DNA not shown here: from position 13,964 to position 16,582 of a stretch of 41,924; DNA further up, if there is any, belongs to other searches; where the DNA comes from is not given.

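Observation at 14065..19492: Three-gene operon (nuclease-fold/dynamin-like GTPase with membrane hairpin + two HEPN-motif proteins): candidate undescribed abortive-infection system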

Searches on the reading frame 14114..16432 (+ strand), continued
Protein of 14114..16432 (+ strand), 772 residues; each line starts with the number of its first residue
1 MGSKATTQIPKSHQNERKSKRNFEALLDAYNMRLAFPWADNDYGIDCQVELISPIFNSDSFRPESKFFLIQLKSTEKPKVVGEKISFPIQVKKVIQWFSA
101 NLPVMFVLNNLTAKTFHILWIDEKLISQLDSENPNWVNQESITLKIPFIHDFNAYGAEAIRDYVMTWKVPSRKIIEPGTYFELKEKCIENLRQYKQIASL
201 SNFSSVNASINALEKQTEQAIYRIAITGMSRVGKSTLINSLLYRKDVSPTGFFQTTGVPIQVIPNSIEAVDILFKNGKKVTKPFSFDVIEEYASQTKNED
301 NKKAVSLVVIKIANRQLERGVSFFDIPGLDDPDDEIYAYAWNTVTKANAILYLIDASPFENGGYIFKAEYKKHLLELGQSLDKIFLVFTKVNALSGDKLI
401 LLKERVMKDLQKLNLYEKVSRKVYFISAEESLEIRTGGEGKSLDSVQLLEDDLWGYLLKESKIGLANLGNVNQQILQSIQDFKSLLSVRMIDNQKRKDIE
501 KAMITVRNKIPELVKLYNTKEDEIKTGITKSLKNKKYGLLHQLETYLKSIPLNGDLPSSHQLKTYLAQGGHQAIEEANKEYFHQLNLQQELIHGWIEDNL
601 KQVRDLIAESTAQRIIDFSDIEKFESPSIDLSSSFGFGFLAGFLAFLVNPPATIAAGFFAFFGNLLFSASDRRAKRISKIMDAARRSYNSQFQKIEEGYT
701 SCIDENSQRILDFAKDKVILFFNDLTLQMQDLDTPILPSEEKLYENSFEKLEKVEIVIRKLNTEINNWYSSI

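Call 60: predict_structure(alignment_id=A2)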
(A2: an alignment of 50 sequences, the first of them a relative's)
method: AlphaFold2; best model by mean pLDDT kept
length: 772 residues; sequences in the alignment: 50
mean_pLDDT: 80.1   pTM: 0.61
mean pLDDT of the five models: 80.1, 77.8, 74.7, 74.4, 73.0
residues with pLDDT >= 90: 196; 70-90: 456; 50-70: 59; < 50: 61
segments of 3 or more residues with pLDDT < 50: 611-667
pLDDT, mean of each block of 10 residues (from residue 1): 61 86 90 88 85 89 92 91 92 88 94 92 88 76 91 85 87 69 86 90 86 81 87 91 89 72 89 88 92 84 88 82 87 77 82 93 88 79 86 88 92 85 91 82 84 75 74 87 82 72 83 84 89 91 91 81 70 70 77 81 70 34 33 27 33 39 49 85 87 80 77 83 84 74 84 90 76 42
secondary structure, 60 per line:
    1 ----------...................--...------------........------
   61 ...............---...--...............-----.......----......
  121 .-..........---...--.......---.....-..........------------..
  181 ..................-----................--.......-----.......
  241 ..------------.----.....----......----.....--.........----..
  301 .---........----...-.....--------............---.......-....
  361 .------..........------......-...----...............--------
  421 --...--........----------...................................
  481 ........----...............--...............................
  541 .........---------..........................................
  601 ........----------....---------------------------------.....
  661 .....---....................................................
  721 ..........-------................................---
elements in order (helices of 4 or more, strands of 3 or more residues): H11-29 E32-34 E47-54 E61-75 E79-81 E84-90 H91-98 E104-110 E115-121 H123-132 E141-147 H152-155 H157-166 H179-198 H204-219 E222-228 H234-242 E260-264 E269-274 E279-283 H286-293 E305-312 E321-325 H334-345 E349-355 H357-361 H368-377 E384-389 H398-412 E423-425 H428-435 H446-488 H493-507 H510-549 H559-608 H619-622 H656-665 H669-730 H738-769

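Call 63: fold_search(model_id=the predicted structure, library=pdb)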
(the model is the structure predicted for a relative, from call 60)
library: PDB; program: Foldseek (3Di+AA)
matches with E <= 10: 880; with E <= 0.001: 195
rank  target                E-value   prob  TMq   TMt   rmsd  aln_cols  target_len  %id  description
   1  2j69_A                7.5e-18  1.00  0.38  0.42  13.8       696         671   14  Bacterial dynamin-like protein BDLP (released 2006-12-04)
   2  2j68                  7.1e-17  1.00  0.36  0.40  14.7       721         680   13  Bacterial dynamin-like protein BDLP, GDP bound (released 2006-12-04)
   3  6j72                  3.7e-15  1.00  0.35  0.46  14.6       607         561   13  Crystal structure of IniA from Mycobacterium smegmatis with GTP bound (released 2019-09-11)
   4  5oxf_A                6.6e-14  1.00  0.28  0.30  48.7       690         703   15  An oligomerised bacterial dynamin pair provides a mechanism for the long range sensing and tethering of membranes (released 2018-09-05)
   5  6j73_A                8.7e-14  1.00  0.34  0.46  13.2       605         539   12  Crystal structure of IniA from Mycobacterium smegmatis (released 2019-09-11)
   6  6j73_B                3.4e-13  1.00  0.34  0.46  14.6       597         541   12  Crystal structure of IniA from Mycobacterium smegmatis (released 2019-09-11)
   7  5owv_A                3.6e-13  1.00  0.27  0.29  47.4       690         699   15  An oligomerised bacterial dynamin pair provides a mechanism for the long-range sensing and tethering of membranes (released 2018-09-05)
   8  7zw6_A                7.5e-13  1.00  0.25  0.25  43.2       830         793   12  Oligomeric structure of SynDLP (released 2023-04-19)
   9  9em7_A                7.7e-12  1.00  0.25  0.24  44.1       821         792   13  Oligomeric structure of SynDLP in presence of GTP (released 2024-09-11)
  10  5owv_C                3.3e-11  1.00  0.23  0.29  39.0       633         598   13  An oligomerised bacterial dynamin pair provides a mechanism for the long-range sensing and tethering of membranes (released 2018-09-05)
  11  5go4                  5.7e-11  1.00  0.27  0.46   9.2       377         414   14  Truncated mitofusin-1, nucleotide-free (released 2017-01-25)
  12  5oxf_C                6.0e-11  1.00  0.22  0.27  39.0       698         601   13  An oligomerised bacterial dynamin pair provides a mechanism for the long range sensing and tethering of membranes (released 2018-09-05)
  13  5yew_B                1.0e-10  1.00  0.26  0.49  12.3       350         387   14  Structural basis for GTP hydrolysis and conformational change of mitofusin 1 in mediating mitochondrial fusion (released 2018-01-31)
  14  6jfm_B                1.0e-10  1.00  0.26  0.44  22.0       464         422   14  Mitofusin2 (MFN2)_T111D (released 2019-11-13)
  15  5yew_A                1.2e-10  1.00  0.27  0.49  11.5       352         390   16  Structural basis for GTP hydrolysis and conformational change of mitofusin 1 in mediating mitochondrial fusion (released 2018-01-31)
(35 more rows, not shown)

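Call 77: list_cluster_members(proteins=[P0076, P0001, P0189])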
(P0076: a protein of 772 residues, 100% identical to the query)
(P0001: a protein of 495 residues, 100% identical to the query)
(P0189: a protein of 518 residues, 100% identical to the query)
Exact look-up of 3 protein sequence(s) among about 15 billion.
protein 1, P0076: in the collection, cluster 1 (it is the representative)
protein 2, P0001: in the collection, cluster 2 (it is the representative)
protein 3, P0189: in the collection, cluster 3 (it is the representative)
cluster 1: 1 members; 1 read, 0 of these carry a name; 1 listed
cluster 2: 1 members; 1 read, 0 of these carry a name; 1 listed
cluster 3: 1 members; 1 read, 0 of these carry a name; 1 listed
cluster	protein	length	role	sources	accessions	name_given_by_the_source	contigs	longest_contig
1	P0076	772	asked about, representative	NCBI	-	-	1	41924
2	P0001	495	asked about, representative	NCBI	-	-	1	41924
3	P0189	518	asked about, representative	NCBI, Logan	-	-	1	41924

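Call 90: search_dna_similar(query=window:14114-16432:+, collection=plasmids, mode=protein, max_rows=15)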
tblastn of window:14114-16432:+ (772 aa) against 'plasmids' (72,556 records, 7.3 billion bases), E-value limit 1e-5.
Records with a match: 1; places in all: 1; records where one place covers at least 80% of the query: 0.
Best place of each record, by identity: <60% 1.
By first word of the organism name: Lichenicola 1.
By predicted mobility (MOB-suite, as given by PLSDB): non-mobilizable 1.
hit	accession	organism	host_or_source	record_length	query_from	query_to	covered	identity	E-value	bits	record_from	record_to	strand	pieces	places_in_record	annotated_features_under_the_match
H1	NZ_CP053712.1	Lichenicola cladoniae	Cladonia borealis,cell culture,lichen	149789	222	437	28%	28.4%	3e-6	59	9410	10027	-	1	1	dynamin family protein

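Call 94: search_protein_families(library=padloc, alignment_id=A6, max_evalue=1e-8)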
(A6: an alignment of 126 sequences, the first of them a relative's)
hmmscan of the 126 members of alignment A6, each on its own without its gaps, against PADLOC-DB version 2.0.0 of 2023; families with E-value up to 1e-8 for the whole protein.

A. member 1, L013:183-683:+ (167 aa): 0 families

B. families by the number of members that match (of 126 scanned): 301 families (the first 25 are shown)
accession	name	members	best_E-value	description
PDLC00077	GajA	2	2.8e-235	AAA ATPase domain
PDLC03359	MTase_II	2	2.3e-152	Type II methyltransferase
PDLC02905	pVip-kinase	2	2.1e-105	Viperin-kinase fusion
PDLC00069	GajA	2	4.8e-79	AAA ATPase domain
PDLC00070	GajA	2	4e-70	AAA ATPase domain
PDLC04141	capP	2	1.4e-64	capP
PDLC00091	GajA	2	2.2e-64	AAA ATPase domain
PDLC00071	GajA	2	5.5e-60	AAA ATPase domain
PDLC00096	GajA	2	1.5e-58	AAA ATPase domain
PDLC00065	GajA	2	2.9e-56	AAA ATPase domain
PDLC00073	GajA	2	4.7e-56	AAA ATPase domain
PDLC00078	GajA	2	7.8e-51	AAA ATPase domain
PDLC00092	GajA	2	1.6e-48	AAA ATPase domain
PDLC00064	GajA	2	7.3e-47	AAA ATPase domain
PDLC00083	GajA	2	7.9e-46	AAA ATPase domain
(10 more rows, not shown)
